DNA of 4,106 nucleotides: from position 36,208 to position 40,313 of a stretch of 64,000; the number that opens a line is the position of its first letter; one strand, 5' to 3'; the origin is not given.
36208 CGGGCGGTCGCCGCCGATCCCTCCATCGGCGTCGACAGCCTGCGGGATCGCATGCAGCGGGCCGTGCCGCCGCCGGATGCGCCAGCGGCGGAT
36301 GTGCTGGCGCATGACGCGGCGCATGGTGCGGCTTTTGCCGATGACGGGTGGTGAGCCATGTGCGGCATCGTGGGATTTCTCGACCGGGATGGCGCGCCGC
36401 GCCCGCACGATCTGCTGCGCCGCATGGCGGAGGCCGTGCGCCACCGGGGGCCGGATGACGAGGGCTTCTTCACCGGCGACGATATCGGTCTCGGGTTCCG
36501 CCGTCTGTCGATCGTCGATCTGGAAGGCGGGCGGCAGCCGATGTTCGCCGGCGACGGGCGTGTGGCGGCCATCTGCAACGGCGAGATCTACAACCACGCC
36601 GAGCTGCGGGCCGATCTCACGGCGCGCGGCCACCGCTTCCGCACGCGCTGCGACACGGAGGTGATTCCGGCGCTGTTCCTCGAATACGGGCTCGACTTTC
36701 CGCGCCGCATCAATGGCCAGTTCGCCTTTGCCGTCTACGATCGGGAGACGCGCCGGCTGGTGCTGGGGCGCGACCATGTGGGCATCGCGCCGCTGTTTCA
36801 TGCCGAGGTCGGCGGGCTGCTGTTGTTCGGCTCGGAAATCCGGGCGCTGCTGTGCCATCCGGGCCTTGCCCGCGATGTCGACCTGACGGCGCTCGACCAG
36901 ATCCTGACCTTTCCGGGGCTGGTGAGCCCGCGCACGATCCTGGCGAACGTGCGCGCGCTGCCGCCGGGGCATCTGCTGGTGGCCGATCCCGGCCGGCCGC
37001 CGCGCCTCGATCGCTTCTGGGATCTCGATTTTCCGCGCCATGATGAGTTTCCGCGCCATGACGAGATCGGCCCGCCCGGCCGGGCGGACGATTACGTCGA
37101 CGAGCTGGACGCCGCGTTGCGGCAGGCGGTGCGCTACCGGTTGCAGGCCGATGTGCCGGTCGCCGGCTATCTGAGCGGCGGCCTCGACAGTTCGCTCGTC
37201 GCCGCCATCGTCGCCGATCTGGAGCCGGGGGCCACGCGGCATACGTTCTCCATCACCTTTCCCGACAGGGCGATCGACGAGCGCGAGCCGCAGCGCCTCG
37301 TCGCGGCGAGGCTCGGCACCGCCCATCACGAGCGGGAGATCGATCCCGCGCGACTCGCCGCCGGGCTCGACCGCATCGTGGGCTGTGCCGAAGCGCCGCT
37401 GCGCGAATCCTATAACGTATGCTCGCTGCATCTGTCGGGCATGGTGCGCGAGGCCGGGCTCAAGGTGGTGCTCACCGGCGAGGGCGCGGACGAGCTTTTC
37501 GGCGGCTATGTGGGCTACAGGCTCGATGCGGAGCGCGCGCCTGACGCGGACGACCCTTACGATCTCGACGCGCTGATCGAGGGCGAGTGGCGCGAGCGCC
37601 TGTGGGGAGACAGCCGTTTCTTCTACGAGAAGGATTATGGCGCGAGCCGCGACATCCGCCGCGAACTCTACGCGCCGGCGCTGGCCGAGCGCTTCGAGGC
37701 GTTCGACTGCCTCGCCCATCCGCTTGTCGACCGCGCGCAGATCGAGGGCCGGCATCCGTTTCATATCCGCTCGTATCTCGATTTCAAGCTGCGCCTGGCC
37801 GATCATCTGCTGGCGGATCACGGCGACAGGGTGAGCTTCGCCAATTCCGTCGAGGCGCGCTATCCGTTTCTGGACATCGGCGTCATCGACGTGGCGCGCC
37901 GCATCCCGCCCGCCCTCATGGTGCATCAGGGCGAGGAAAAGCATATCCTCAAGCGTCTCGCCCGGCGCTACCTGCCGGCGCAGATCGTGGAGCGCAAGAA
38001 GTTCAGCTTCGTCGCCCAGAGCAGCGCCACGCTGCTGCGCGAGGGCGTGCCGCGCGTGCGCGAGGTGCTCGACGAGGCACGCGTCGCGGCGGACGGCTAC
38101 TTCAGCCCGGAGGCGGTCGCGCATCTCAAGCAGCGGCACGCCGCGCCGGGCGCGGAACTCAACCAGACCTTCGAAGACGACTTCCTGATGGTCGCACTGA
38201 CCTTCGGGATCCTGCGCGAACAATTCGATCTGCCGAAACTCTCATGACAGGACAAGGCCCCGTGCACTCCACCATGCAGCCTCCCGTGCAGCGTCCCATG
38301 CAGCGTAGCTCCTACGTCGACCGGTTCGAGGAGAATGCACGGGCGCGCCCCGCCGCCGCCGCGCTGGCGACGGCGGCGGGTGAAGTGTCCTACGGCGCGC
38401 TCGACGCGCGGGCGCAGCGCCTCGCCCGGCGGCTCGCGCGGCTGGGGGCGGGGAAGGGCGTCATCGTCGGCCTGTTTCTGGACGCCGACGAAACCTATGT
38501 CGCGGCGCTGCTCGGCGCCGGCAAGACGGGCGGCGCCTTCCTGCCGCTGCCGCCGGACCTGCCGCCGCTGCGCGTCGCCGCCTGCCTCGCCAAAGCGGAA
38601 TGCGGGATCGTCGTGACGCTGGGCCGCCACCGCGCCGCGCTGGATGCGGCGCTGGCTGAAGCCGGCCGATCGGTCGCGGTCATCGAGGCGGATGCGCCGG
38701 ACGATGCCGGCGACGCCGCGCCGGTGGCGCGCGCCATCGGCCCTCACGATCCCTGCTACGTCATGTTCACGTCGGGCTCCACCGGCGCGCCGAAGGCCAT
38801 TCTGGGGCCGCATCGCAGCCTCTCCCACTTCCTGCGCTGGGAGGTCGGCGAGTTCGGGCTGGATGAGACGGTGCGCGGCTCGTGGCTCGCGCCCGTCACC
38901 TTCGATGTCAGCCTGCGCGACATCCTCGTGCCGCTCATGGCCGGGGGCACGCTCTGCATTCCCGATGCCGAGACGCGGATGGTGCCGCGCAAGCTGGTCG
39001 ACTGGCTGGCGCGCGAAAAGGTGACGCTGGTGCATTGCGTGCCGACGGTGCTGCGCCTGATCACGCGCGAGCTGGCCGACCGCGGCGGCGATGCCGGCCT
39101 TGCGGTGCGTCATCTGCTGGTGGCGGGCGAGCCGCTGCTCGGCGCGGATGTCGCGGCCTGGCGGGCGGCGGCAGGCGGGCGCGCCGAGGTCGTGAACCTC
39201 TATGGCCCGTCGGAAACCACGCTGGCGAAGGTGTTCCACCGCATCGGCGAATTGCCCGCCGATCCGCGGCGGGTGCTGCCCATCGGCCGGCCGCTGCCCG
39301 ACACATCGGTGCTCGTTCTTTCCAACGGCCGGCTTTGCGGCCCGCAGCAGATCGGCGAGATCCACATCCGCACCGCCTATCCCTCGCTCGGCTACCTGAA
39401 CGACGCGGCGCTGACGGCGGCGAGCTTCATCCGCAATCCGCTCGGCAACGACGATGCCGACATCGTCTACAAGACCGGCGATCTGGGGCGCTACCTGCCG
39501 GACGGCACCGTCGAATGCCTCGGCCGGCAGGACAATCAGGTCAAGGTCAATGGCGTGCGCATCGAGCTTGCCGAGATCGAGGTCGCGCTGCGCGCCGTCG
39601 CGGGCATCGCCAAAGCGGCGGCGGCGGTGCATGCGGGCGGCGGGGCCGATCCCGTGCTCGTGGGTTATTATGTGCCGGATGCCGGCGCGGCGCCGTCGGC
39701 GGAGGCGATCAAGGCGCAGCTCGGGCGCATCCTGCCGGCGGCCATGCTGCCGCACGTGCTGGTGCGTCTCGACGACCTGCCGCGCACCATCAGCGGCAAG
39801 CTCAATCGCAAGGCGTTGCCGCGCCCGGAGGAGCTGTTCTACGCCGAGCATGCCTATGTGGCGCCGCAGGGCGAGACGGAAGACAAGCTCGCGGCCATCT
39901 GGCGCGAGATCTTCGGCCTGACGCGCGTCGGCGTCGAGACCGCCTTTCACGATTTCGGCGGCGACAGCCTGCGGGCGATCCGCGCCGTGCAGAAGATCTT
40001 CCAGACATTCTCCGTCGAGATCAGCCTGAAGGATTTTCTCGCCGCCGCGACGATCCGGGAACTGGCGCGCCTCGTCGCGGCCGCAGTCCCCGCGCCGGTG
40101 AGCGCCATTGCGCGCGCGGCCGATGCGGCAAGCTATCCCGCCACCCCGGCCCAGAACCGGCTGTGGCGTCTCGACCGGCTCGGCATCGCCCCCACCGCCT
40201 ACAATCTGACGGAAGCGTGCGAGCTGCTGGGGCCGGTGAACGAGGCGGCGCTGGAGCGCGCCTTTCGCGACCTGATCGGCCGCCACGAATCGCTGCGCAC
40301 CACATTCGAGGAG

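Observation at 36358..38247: Asparagine-synthetase-family amidotransferase translationally wedged between two NRPS genes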

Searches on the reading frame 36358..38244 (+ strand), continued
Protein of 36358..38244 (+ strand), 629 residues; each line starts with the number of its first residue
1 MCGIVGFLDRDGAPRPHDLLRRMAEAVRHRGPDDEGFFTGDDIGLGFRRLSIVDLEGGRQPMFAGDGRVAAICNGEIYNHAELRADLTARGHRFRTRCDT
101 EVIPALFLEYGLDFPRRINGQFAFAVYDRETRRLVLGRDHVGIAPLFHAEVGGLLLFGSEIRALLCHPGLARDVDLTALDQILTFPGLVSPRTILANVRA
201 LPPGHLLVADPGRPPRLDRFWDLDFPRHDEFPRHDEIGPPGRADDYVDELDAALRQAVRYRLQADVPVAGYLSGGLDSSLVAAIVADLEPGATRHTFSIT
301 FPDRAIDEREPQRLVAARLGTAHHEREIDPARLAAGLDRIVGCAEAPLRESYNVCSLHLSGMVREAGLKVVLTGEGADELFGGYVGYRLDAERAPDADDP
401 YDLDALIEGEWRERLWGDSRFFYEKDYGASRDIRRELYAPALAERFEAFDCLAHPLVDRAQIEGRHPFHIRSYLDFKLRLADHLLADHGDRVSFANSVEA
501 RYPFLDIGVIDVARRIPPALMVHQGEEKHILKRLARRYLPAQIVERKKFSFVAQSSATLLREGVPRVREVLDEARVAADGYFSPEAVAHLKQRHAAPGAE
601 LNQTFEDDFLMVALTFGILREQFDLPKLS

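Call 84: search_dna_similar(query=window:36358-38244:+, collection=plasmids, mode=protein, max_evalue=1e-60, max_rows=25)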
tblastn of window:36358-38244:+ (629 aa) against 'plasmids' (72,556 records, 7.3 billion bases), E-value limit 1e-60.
Records with a match: 248; places in all: 261; records where one place covers at least 80% of the query: 225.
Best place of each record, by identity: <60% 248.
By first word of the organism name: Sinorhizobium 76; Bacillus 72; Azospirillum 23; Streptomyces 19; Ensifer 9; Shinella 8; Mesorhizobium 8; Rhizobium 4; Pantoea 3; Vibrio 3; and 17 more.
By predicted mobility (MOB-suite, as given by PLSDB): non-mobilizable 148; mobilizable 70; conjugative 30.
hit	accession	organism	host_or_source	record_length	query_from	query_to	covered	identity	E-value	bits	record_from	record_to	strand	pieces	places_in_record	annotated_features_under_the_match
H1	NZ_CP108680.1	Streptomyces sp. NBC_01216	-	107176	1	626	100%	50.8%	7e-178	567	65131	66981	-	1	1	asnB: asparagine synthase (glutamine-hydrolyzing)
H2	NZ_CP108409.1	Kitasatospora sp. NBC_01300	-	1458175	1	628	100%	48.1%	2e-168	540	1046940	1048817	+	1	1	record has no annotation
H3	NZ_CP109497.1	Streptomyces sp. NBC_01431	-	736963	1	627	100%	47.6%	4e-175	559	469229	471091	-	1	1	asnB: asparagine synthase (glutamine-hydrolyzing)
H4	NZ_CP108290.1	Kitasatospora sp. NBC_00039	-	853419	1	628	100%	46.8%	4e-160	516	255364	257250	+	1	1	asnB: asparagine synthase (glutamine-hydrolyzing)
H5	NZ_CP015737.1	Shinella sp. HZN7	-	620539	1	565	90%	40.1%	4e-99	339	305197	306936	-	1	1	asnB: asparagine synthase (glutamine-hydrolyzing)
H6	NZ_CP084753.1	Roseateles sp. XES5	Xenopus laevis,bacterial culture,swab ...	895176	1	553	88%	40.1%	2e-95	328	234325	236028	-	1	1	asnB: asparagine synthase (glutamine-hydrolyzing)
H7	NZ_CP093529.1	Shinella zoogloeoides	-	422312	1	553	88%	40.1%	2e-95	328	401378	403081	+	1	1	asnB: asparagine synthase (glutamine-hydrolyzing)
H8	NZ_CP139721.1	Nitratireductor rhodophyticola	Bacterial Culture,hydrothermal vent ...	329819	1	574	91%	38.5%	2e-96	332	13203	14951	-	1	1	asnB: asparagine synthase (glutamine-hydrolyzing)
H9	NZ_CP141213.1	Sinorhizobium meliloti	alfalfa,Isolate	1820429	1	559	89%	39.5%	8e-101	344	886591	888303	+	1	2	none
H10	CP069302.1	Shinella sp. PSBB067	monoisolate,Minnesota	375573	1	553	88%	39.8%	8e-97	332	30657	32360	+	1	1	asnB: asparagine synthase (glutamine-hydrolyzing)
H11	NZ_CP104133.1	Sinorhizobium sp. K101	Phaseolus vulgaris,cell ...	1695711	1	559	89%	39.1%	2e-101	346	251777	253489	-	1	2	none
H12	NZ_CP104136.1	Sinorhizobium sp. C101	Phaseolus vulgaris,cell ...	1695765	1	559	89%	39.1%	2e-101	346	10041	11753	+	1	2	record has no annotation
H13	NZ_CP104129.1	Sinorhizobium sp. M103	Phaseolus vulgaris,cell ...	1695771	1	559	89%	39.1%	2e-101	346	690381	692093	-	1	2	none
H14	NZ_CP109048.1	Streptomyces sp. NBC_00637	-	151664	1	587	93%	36.9%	3e-69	252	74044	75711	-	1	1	asnB: asparagine synthase (glutamine-hydrolyzing)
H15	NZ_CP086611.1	Shinella zoogloeoides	-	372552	1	553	88%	39.1%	9e-95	327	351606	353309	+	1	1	asnB: asparagine synthase (glutamine-hydrolyzing)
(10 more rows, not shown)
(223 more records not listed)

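Call 85: get_annotated_region(hit=H1, flank=20000)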
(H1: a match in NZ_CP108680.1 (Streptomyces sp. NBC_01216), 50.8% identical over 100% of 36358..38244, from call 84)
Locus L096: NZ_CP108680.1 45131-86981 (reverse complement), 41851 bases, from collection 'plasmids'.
description: Streptomyces sp. NBC_01216 plasmid unnamed3, complete sequence
organism: Streptomyces sp. NBC_01216 (NCBI taxid 2903778)
taxonomy: Bacteria; Actinomycetota; Actinomycetes; Kitasatosporales; Streptomycetaceae; Streptomyces; Streptomyces sp. NBC 01216
host: -; source: -; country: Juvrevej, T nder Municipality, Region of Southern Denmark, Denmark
typing (MOB-suite, as given by PLSDB): non-mobilizable; replicon rep_cluster_1910
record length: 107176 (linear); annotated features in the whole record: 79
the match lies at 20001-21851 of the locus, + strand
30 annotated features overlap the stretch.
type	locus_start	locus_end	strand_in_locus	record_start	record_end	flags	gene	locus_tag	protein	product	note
CDS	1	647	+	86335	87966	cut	-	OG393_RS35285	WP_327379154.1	MFS transporter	GO:0055085 - transmembrane transport [Evidence IEA]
CDS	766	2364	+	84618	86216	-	-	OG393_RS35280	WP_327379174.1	MFS transporter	GO:0055085 - transmembrane transport [Evidence IEA]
CDS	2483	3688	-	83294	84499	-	-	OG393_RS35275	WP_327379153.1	acyltransferase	-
CDS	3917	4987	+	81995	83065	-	-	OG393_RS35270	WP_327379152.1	DUF2855 family protein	-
CDS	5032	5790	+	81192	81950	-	-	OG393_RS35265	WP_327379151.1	DUF2306 domain-containing protein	-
CDS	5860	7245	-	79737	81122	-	-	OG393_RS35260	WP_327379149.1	FAD-dependent oxidoreductase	-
CDS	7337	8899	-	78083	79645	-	-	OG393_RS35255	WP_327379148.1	class I SAM-dependent methyltransferase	-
CDS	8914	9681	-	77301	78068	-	-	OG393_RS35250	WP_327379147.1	alpha/beta fold hydrolase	-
CDS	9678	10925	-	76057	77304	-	-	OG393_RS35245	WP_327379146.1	acyltransferase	-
CDS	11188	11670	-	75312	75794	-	-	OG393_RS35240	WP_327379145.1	SRPBCC domain-containing protein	-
CDS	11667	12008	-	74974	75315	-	-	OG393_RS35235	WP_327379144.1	YciI family protein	-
CDS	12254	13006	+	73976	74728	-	-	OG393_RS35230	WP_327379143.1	SDR family oxidoreductase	-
CDS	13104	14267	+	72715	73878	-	-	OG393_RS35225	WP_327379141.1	acyl-CoA dehydrogenase family protein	-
CDS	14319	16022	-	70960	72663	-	-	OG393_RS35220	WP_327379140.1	AMP-binding protein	-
CDS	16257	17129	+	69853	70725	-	-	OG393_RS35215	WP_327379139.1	LLM class F420-dependent oxidoreductase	-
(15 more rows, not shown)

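Call 87: search_protein_families(library=ncbifam, proteins=[L096:25920-26690:+, L018:3309-4007:+, L021:11962-12639:+, L022:10971-12044:+, L015:19376-20338:+], max_evalue=0.00001)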
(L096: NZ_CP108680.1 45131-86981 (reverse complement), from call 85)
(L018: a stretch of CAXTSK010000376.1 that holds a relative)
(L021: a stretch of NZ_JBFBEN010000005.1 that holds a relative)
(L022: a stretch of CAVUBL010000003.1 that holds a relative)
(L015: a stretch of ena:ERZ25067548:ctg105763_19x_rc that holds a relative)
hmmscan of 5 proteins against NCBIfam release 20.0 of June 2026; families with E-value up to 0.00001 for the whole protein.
L096:25920-26690:+ (257 aa): 3 families
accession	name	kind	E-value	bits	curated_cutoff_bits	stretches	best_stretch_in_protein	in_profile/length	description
NF052483.1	racemase_CuyB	equivalog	1.4e-55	188.7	190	1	18-238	1-224/225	cysteate racemase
TIGR00035.1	asp_race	subfamily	5.3e-37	127.6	93.1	1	17-219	4-208/236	amino acid racemase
NF007569.0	PRK10200.1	equivalog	2.2e-07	30.8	417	1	17-222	3-214/230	aspartate/glutamate racemase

L018:3309-4007:+ (233 aa): 3 families
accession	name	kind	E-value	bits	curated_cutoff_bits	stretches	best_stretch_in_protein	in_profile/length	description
NF052483.1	racemase_CuyB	equivalog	8.7e-35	120.7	190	1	9-230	1-219/225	cysteate racemase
TIGR00035.1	asp_race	subfamily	4.6e-30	105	93.1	1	8-207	4-204/236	amino acid racemase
NF007569.0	PRK10200.1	equivalog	8.4e-06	25.7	417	0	9-207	4-205/230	aspartate/glutamate racemase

L021:11962-12639:+ (226 aa): 2 families
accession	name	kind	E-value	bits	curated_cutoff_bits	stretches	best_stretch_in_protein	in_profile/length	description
NF052483.1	racemase_CuyB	equivalog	2.6e-32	112.6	190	1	1-221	2-221/225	cysteate racemase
TIGR00035.1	asp_race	subfamily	6e-20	71.8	93.1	1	1-220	6-222/236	amino acid racemase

L022:10971-12044:+ (358 aa): 1 family
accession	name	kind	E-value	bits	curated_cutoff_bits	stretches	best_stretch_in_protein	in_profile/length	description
TIGR02410.1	carnitine_TMLD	equivalog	4.6e-06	26.4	268.3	0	119-172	176-229/362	trimethyllysine dioxygenase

L015:19376-20338:+ (321 aa): 0 families

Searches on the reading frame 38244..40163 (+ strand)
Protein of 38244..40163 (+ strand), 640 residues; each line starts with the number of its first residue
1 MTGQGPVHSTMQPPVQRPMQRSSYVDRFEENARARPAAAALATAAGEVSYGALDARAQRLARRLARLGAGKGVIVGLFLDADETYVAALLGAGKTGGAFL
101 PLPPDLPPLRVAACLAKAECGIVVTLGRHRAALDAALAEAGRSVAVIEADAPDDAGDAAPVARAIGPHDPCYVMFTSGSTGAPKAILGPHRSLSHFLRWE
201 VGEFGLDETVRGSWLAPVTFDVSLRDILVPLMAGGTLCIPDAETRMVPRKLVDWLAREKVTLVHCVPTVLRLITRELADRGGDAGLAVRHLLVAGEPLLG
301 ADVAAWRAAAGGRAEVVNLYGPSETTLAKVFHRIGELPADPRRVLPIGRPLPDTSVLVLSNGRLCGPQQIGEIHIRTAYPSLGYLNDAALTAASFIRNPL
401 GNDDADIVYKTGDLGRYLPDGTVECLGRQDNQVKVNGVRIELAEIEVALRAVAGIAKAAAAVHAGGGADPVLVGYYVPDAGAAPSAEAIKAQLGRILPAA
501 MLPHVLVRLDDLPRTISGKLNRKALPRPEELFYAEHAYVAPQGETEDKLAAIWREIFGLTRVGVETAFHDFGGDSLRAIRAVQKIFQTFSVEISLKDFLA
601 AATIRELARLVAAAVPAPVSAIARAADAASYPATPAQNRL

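Call 19: search_protein_families(library=pfam, proteins=[window:38244-40163:+], max_evalue=0.001)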
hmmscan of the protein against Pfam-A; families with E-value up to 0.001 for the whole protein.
window:38244-40163:+ (640 aa): 3 families
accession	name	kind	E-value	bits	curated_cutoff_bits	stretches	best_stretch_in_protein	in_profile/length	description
PF00501.34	AMP-binding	-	2.6e-66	224.5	29.9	1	28-385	1-384/384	AMP-binding enzyme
PF00550.31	PP-binding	-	1.1e-12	48.4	20.8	1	547-611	1-67/67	Phosphopantetheine attachment site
PF13193.12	AMP-binding_C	-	3.8e-07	31.4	24.5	1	444-519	1-76/76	AMP-binding enzyme C-terminal domain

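Call 44: search_solved_structures(query=window:38262-40100:+, max_evalue=1e-20, show_alignments=0)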
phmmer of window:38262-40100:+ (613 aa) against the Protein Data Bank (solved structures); distinct sequences matched with E-value up to 1e-20: 80 (the best 60 are shown).
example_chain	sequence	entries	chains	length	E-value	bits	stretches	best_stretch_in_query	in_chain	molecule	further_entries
6mfz_A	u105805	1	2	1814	1.4e-137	463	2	21-605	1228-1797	Linear gramicidin synthase subunit A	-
9be3_A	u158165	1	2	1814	1.4e-137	462.9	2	21-605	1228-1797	Linear gramicidin synthase subunit A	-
9meh_A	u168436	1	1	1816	1.4e-137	462.9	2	21-605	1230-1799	Linear gramicidin synthase subunit A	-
9be4_A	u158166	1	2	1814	5.3e-137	461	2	21-605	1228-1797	Linear gramicidin synthase subunit A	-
6mfy_A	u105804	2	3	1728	8.9e-123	414.1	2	11-606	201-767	Linear gramicidin synthase subunit A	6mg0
8xjz_C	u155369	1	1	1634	4e-98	332.7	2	26-607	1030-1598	Peptide synthetase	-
2vsq_A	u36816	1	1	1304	1.2e-88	301.4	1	6-601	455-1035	SURFACTIN SYNTHETASE SUBUNIT 3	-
9bfd_B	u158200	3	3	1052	2.9e-86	293.5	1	20-605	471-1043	Tyrocidine synthase 2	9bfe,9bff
9bfd_A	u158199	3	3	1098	2.2e-78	267.5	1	16-606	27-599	Tyrocidine synthase 1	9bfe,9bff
8jbr_A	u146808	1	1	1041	4.6e-78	266.4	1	21-604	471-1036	McyA protein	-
4d4g_A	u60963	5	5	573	1.1e-77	265.1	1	12-558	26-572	APNAA1 | APNA A1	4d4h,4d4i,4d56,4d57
5u89_A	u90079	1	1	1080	9.3e-77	262.1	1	11-603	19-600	Amino acid adenylation domain protein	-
6ea3_B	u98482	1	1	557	1.9e-74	254.4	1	32-523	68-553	adenylation domain of Fuscachelin synthetase component H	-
6n8e_A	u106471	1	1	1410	1.4e-71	245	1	8-579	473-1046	holo-ObiF1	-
9lcq_A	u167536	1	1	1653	5.9e-71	242.9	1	14-611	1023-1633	PvdL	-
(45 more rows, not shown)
